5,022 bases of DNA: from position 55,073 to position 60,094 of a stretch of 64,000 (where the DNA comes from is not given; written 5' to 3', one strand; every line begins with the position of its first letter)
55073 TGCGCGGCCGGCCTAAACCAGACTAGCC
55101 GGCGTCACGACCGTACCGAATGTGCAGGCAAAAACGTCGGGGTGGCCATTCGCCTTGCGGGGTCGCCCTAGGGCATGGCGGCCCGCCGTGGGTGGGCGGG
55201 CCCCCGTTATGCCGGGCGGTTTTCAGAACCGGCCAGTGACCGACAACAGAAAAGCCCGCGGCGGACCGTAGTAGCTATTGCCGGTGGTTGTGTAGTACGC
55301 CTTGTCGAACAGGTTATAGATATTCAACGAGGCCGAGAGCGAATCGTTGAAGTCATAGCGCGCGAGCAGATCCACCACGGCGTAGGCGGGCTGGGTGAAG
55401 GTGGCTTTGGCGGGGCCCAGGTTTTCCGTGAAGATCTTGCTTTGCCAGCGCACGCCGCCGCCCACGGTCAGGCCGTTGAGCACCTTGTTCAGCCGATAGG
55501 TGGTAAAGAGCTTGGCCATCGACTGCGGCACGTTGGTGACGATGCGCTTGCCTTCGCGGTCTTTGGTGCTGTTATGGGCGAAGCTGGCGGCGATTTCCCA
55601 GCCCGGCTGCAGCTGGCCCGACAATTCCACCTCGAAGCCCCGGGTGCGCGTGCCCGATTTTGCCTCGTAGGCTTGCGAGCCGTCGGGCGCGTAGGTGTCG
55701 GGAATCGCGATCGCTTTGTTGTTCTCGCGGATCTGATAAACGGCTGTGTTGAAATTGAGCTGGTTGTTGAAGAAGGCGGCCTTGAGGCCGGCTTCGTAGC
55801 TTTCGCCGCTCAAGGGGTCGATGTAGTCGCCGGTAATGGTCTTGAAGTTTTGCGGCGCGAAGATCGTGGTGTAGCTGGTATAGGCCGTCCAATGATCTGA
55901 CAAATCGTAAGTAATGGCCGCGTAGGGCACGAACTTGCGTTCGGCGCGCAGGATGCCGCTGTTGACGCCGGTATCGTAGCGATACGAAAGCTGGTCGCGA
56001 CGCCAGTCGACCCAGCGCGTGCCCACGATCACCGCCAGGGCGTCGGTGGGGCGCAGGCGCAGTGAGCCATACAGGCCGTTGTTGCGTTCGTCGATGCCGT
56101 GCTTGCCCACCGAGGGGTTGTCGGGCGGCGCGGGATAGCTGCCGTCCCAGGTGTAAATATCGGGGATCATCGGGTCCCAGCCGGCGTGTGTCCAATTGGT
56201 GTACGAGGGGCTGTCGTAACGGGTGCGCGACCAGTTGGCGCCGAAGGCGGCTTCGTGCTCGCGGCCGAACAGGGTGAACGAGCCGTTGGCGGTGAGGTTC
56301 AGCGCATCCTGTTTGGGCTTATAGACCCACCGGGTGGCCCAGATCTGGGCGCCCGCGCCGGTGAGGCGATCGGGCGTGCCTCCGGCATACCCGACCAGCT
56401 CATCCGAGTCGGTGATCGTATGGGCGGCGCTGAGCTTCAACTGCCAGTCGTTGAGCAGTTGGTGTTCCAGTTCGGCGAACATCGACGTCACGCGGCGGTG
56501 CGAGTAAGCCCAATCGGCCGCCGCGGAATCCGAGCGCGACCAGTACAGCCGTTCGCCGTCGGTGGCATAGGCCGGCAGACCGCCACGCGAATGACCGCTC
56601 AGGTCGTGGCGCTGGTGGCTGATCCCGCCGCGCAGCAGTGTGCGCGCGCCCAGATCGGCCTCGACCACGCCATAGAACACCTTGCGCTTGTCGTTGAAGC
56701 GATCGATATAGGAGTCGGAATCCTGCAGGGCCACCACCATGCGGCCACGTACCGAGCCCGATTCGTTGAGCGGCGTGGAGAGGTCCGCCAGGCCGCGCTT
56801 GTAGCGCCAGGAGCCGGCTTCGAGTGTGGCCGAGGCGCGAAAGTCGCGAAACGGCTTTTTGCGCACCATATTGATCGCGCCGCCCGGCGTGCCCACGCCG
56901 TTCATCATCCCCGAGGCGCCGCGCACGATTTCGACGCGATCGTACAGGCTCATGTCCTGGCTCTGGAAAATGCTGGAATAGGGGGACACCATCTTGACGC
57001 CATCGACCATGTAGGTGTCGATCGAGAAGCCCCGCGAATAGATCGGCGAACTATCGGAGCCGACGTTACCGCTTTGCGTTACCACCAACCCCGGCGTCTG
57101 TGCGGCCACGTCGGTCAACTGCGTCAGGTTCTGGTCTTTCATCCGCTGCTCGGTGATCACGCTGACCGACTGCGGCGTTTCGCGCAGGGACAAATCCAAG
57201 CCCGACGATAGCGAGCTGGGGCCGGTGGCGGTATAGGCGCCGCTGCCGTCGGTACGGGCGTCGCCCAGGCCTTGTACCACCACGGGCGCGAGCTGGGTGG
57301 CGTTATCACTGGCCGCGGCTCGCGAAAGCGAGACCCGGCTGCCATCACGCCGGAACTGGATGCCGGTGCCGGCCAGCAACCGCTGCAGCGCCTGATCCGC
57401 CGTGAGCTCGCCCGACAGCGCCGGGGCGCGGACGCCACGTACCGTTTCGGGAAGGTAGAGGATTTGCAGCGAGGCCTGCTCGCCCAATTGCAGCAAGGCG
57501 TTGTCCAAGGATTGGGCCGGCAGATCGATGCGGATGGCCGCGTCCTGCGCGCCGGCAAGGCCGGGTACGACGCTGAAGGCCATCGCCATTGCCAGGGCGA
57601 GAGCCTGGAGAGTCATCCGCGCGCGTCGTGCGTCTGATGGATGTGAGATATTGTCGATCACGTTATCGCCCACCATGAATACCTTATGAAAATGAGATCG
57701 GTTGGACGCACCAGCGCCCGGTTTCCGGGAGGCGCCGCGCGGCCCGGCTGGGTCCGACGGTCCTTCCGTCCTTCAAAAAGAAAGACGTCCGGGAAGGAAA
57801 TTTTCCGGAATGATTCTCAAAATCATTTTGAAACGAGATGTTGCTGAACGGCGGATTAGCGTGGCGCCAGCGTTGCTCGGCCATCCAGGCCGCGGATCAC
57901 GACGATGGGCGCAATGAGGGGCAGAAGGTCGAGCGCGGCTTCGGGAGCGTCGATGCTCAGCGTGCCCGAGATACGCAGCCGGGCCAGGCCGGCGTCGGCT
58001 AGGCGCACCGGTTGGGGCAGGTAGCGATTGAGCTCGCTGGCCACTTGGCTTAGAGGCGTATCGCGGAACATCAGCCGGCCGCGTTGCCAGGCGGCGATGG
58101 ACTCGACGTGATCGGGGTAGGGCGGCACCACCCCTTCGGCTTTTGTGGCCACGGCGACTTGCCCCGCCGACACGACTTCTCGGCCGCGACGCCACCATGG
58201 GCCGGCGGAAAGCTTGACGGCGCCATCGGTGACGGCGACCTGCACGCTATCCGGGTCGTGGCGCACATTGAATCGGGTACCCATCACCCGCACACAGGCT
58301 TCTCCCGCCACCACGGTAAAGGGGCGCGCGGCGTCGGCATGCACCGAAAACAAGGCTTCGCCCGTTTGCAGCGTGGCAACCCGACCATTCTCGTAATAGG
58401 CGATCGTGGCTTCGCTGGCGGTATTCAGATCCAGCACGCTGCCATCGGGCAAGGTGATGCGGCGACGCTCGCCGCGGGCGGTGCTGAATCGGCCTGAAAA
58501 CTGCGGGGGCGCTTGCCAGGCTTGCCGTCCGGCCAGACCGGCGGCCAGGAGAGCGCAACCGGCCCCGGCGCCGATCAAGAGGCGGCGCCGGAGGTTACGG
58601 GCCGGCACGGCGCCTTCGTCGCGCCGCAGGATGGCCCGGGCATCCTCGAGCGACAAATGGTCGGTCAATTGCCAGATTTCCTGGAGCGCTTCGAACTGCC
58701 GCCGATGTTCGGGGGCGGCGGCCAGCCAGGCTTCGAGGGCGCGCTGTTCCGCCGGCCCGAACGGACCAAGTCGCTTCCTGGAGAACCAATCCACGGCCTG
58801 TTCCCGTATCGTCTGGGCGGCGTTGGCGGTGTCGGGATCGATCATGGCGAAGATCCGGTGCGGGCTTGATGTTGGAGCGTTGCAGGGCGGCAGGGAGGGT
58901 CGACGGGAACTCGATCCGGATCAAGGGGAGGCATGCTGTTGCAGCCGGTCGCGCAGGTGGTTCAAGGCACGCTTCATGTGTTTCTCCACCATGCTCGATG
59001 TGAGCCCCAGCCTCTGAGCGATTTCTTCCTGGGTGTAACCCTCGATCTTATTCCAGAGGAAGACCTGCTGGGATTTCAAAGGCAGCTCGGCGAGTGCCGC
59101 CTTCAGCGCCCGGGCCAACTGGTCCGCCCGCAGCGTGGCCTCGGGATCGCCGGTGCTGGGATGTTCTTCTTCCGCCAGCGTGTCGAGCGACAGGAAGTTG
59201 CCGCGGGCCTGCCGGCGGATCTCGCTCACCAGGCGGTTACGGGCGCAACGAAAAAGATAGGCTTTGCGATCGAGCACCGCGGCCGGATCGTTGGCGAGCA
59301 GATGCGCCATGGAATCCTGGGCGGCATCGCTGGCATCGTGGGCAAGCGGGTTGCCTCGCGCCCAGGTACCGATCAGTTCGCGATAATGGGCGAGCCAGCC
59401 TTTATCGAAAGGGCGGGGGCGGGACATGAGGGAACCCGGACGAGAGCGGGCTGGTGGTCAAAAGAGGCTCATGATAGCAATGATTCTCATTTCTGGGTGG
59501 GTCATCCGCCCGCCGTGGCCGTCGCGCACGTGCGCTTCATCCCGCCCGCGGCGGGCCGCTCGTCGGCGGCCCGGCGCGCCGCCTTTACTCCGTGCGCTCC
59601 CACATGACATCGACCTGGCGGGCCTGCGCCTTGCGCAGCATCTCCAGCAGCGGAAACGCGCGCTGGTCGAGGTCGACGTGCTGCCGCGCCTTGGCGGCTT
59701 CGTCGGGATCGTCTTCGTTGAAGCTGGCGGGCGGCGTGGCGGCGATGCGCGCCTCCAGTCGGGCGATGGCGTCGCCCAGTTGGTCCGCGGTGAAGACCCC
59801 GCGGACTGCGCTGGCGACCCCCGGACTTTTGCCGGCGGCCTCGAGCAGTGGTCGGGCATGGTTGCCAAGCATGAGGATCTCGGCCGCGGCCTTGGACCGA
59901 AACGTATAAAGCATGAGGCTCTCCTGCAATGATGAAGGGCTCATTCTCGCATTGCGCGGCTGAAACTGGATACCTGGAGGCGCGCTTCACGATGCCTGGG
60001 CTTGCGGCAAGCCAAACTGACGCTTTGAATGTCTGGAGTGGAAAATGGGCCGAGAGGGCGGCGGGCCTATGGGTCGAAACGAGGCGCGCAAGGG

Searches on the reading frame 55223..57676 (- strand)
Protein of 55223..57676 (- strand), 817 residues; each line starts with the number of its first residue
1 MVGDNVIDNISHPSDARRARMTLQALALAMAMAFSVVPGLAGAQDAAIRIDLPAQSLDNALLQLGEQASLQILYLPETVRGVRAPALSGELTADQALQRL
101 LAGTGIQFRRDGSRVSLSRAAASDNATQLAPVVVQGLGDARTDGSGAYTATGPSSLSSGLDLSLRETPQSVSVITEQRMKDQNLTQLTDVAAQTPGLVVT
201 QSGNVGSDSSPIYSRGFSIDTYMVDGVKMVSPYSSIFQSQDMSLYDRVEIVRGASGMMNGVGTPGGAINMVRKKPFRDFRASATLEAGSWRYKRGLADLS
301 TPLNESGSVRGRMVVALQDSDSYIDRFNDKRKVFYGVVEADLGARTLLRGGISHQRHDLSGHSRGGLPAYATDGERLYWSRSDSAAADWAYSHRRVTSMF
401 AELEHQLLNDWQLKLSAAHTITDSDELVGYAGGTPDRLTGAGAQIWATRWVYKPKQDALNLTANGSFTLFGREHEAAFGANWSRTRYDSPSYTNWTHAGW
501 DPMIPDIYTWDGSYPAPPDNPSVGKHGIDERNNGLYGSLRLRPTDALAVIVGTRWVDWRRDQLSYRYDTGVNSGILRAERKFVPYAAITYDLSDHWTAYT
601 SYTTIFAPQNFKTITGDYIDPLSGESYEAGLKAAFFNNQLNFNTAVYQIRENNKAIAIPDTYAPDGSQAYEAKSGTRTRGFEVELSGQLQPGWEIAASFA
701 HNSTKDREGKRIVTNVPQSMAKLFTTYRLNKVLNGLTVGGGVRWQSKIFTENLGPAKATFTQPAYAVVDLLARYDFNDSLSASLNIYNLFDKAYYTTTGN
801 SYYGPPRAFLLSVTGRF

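Call 8: search_protein_families(library=pfam, proteins=[window:55223-57676:-], max_evalue=0.001)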
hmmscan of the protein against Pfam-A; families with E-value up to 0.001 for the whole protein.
window:55223-57676:- (817 aa): 3 families
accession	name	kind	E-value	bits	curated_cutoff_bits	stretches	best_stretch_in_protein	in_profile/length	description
PF00593.30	TonB_dep_Rec_b-barrel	-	2.7e-47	163.1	27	1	362-789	29-436/436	TonB dependent receptor-like, beta-barrel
PF07715.20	Plug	-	1.3e-19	71.1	23.9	1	164-267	2-107/107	TonB-dependent Receptor Plug Domain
PF07660.19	STN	-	2.3e-12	46.9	28.4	1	70-119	1-51/52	Secretin and TonB N terminus short domain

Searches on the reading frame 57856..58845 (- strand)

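Call 8: search_protein_families(library=pfam, proteins=[window:57856-58845:-], max_evalue=0.001)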
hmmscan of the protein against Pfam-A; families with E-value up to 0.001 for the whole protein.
window:57856-58845:- (329 aa): 3 families
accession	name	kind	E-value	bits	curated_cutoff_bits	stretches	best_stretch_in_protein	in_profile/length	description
PF04773.18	FecR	-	1.3e-21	77.2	24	1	120-211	3-97/97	FecR protein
PF16220.10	DUF4880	-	3.9e-11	43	25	1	15-56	1-42/43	Domain of unknown function (DUF4880)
PF16344.10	FecR_C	-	0.00013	22.3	24.4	1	257-314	1-59/70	FecR, C-terminal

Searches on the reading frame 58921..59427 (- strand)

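Call 8: search_protein_families(library=pfam, proteins=[window:58921-59427:-], max_evalue=0.001)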
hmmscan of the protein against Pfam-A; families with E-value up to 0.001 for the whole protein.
window:58921-59427:- (168 aa): 4 families
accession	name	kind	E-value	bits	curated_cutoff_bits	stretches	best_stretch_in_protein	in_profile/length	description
PF08281.18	Sigma70_r4_2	-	4.8e-15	55.4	25.7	1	106-158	2-54/54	Sigma-70, region 4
PF04545.22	Sigma70_r4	-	2.3e-11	43.5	24.1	1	111-159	1-49/50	Sigma-70, region 4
PF04542.20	Sigma70_r2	-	1.5e-05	25.1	24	1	14-75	5-70/71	Sigma-70 region 2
PF07638.17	Sigma70_ECF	-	3.8e-05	24.1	21.1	1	39-162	56-183/185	ECF sigma factor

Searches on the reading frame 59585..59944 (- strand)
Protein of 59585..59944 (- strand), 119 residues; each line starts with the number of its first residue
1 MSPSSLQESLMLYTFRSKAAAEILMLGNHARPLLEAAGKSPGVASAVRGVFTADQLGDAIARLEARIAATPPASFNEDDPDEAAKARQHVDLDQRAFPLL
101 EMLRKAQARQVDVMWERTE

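Call 8: search_protein_families(library=pfam, proteins=[window:59585-59944:-], max_evalue=0.001)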
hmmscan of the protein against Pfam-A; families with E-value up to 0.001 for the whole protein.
window:59585-59944:- (119 aa): 1 family
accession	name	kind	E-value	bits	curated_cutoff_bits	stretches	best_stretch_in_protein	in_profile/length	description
PF08895.16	DUF1840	-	1e-28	100.2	25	1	11-115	1-108/108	Domain of unknown function (DUF1840)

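Call 9: find_encoding_contigs(protein=window:59585-59944:-, flank=10000, max_places=6)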
Protein window:59585-59944:- (119 aa): 1 contig read that carries it; 1 place shown.
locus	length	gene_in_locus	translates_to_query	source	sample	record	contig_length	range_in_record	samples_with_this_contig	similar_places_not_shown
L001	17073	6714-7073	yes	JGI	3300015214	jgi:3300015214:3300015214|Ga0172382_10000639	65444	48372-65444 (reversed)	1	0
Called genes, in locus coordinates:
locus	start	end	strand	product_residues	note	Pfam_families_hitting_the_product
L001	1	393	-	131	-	?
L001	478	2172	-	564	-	PF03485:Arg_tRNA_synt_N, PF00750:tRNA-synt_1d, PF00133:tRNA-synt_1 (faint), PF05746:DALR_1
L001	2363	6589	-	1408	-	PF05593:RHS_repeat (faint), PF20148:DUF6531, PF03527:RHS (weak), PF09994:T6SS_Tle1-like_cat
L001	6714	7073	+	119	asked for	PF08895:DUF1840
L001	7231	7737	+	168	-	PF04542:Sigma70_r2 (weak), PF08281:Sigma70_r4_2, PF04545:Sigma70_r4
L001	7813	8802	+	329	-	PF16220:DUF4880, PF04773:FecR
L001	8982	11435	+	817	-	PF07660:STN, PF07715:Plug, PF00593:TonB_dep_Rec_b-barrel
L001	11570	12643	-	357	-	PF00465:Fe-ADH, PF13685:Fe-ADH_2, PF25137:ADH_Fe_C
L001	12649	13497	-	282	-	PF04444:Dioxygenase_N, PF00775:Dioxygenase_C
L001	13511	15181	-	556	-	PF01494:FAD_binding_3, PF21274:Rng_hyd_C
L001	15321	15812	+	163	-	PF01047:MarR (weak), PF12802:MarR_2 (weak)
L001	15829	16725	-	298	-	PF00126:HTH_1, PF03466:LysR_substrate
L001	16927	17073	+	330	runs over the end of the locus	PF03401:TctC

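Call 17: search_solved_structures(query=L001:2363-3412:-, max_evalue=1, show_alignments=3)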
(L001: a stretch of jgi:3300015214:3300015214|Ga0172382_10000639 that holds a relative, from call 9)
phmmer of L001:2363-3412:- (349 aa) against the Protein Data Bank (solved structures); distinct sequences matched with E-value up to 1: 1.
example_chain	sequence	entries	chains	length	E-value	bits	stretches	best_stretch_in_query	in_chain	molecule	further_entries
6sjl_D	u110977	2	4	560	1.5e-08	37.6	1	46-209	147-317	Putative type VI secretion protein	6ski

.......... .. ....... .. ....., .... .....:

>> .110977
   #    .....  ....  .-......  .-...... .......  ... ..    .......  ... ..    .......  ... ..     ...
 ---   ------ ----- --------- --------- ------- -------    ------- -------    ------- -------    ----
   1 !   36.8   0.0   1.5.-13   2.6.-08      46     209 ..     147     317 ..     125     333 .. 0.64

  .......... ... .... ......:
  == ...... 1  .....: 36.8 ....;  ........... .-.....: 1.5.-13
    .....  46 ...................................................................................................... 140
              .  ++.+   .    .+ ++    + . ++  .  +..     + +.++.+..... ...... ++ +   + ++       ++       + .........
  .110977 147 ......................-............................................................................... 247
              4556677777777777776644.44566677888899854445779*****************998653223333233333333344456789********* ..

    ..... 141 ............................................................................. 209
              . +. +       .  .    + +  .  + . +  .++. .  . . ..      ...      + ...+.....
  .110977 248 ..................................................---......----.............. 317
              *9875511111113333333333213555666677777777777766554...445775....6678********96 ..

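Call 22: find_related_loci(query=A1, collection=genome_contigs, flank=10000)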
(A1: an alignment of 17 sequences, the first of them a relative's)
Query A1 (349 aa) in genome_contigs; peptide patterns used: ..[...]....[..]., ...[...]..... (x = any residue, [..] = any of these).
600 stretches matched a pattern (row limit reached: there are more); 506 encode a relative of the query (tblastn E <= 1e-3); the best 80 are kept; 80 distinct loci.
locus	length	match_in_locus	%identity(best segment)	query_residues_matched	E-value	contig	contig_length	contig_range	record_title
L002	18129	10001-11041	51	1-346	3e-96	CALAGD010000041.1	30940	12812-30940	MAG TPA_asm: uncultured Pigmentiphaga sp. isolate SRR5251193_bin.37_CONCOCT_v1.1_MAG genome assembly, contig: ERZ795068.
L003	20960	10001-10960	43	1-344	2e-70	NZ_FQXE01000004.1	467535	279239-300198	Pollutimonas bauzanensis strain CGMCC 1.10190, whole genome shotgun sequence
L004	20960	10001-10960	44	1-344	7e-76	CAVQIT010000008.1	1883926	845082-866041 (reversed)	MAG: uncultured beta proteobacterium isolate MFD10043.bin.2.3 genome assembly, contig: contig_7902, whole genome shotgun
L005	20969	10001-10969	47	1-345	3e-69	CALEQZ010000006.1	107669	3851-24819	MAG TPA_asm: uncultured Alcaligenaceae bacterium isolate SRR4028131_bin.9_CONCOCT_v1.1_MAG genome assembly, contig: ERZ7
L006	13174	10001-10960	42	1-344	8e-69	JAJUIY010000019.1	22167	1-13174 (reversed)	MAG: Alcaligenaceae bacterium isolate bin102 k141_141805_length_22167_cov_99.1834, whole genome shotgun sequence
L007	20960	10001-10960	43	1-344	7e-69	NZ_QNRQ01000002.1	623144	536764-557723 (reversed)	Eoetvoesiella caeni strain DSM 25520 Ga0244558_102, whole genome shotgun sequence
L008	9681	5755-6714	42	1-344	5e-69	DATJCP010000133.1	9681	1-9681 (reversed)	MAG TPA_asm: Candidimonas sp. isolate SMAG_U15384 k141_386893, whole genome shotgun sequence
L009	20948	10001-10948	44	1-345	1e-68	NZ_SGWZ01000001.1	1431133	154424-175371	Kerstersia gyiorum strain DSM 16618 Ga0310503_11, whole genome shotgun sequence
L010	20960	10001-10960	41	1-344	3e-68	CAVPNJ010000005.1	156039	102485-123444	MAG: uncultured beta proteobacterium isolate MFD10113.bin.1.142 genome assembly, contig: contig_37135, whole genome shot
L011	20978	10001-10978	45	1-349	3e-68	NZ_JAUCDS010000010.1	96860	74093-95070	MAG: Castellaniella sp. isolate R32x_41d_il_Bin2.25 NODE_76_length_96860_cov_195.115304, whole genome shotgun sequence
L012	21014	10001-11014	42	1-344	1e-67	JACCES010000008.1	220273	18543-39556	Alcaligenaceae bacterium strain CAII-56 NODE_8_length_220273_cov_62.194503, whole genome shotgun sequence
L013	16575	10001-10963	44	1-344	2e-67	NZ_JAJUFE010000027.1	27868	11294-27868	MAG: Pusillimonas sp. (ex Stolz et al. 2005) isolate bin3 k141_352782_length_27868_cov_38.5778, whole genome shotgun seq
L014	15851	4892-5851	42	1-344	4e-67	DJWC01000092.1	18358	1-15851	MAG TPA_asm: Pusillimonas sp. UBA6240 UBA6240_contig_43227, whole genome shotgun sequence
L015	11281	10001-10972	41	1-344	7e-67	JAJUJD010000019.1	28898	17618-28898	MAG: Alcaligenaceae bacterium isolate bin108 k141_230678_length_28898_cov_88.3852, whole genome shotgun sequence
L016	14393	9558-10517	42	1-344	2e-66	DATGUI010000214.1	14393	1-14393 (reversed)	MAG TPA_asm: Burkholderiaceae bacterium isolate SMAG_U10525 k141_1003057, whole genome shotgun sequence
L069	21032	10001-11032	33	1-344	2e-32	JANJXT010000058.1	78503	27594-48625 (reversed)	MAG: Thiobacillus sp. isolate RS343_metabat.bin.5 RS343_k141_339569, whole genome shotgun sequence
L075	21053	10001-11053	30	1-345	1e-29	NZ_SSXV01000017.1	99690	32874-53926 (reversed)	Thauera sp. 2A1 XMAS_Iso2_NODE_17_length_99690_cov_98.1042, whole genome shotgun sequence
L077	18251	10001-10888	34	1-290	3e-29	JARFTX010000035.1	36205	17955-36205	MAG: Gammaproteobacteria bacterium isolate QDN-W01B-4577_sbin_10 NODE_638_length_36205_cov_11.791840, whole genome shotg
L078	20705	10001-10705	36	1-241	4e-28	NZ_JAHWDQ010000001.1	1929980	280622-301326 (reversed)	Zhongshania aquimaris strain CAU 1632 contig1, whole genome shotgun sequence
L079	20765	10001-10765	35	1-242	6e-28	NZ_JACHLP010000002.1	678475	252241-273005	Roseateles oligotrophus strain S00239 Ga0436337_02, whole genome shotgun sequence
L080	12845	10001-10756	37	1-251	7e-27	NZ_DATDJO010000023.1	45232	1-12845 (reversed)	MAG: Povalibacter sp. isolate SMAG_U332 k141_310613, whole genome shotgun sequence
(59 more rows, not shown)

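Call 73: search_protein_families(library=pfam, proteins=[L069:11076-11672:+, L075:11091-11630:+, L077:11128-11757:+, L079:11104-11760:+, L078:11035-11658:+, L080:11023-11757:+], max_evalue=0.01)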
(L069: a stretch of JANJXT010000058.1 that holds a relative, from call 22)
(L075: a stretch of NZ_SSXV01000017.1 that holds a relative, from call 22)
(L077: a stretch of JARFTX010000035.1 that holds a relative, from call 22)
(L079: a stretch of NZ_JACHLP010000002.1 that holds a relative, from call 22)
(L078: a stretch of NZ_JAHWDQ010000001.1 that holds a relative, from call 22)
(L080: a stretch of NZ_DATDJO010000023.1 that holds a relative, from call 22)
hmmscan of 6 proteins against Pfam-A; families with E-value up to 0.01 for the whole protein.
L069:11076-11672:+ (199 aa): 0 families

L075:11091-11630:+ (180 aa): 0 families

L077:11128-11757:+ (210 aa): 0 families

L079:11104-11760:+ (219 aa): 0 families

L078:11035-11658:+ (208 aa): 0 families

L080:11023-11757:+ (245 aa): 0 families

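Call 76: find_homologous_proteins(query=A4, max_evalue=0.001)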
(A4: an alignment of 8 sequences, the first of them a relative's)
Query A4 (8 sequences) (199 aa, profile of the alignment): 91 proteins with E <= 0.001 among 2752 candidates.
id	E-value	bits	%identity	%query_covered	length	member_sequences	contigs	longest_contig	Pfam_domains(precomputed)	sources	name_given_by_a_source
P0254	2.1e-83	297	100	100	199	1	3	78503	-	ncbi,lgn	-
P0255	6.6e-79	282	40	81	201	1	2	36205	-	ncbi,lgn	-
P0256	5.4e-76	273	33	93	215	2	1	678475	-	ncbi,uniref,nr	ncbi:hypothetical protein HNP55_001152 [Paucibacter oligotrophus]|uniref:Lipoprotein n=1 Tax=Roseate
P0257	9.6e-76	272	65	95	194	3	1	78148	-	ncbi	ncbi:MAG: hypothetical protein ACYCY1_11055 [Sulfuriferula sp.]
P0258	9.5e-74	265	72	99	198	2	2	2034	-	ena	-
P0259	7.1e-73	263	31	86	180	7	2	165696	-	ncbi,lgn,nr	ncbi:MAG: hypothetical protein JSR42_11475 [Proteobacteria bacterium]|nr:hypothetical protein [Pseud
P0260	1.5e-72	261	65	99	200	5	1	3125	-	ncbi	-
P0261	2.1e-72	261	65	99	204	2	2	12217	-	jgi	-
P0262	4.3e-72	260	74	99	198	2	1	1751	-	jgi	jgi:hypothetical protein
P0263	7.7e-72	259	67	99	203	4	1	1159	-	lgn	-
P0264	1.9e-71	258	75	99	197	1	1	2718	-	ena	-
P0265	2.4e-71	258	74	99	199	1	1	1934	-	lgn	-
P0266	1.8e-70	255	69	99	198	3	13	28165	-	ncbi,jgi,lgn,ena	ncbi:MAG: hypothetical protein AB1482_12615 [Pseudomonadota bacterium]|jgi:hypothetical protein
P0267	6.3e-70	253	71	99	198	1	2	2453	-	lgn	-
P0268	9.2e-70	252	67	99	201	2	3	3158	-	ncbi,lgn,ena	-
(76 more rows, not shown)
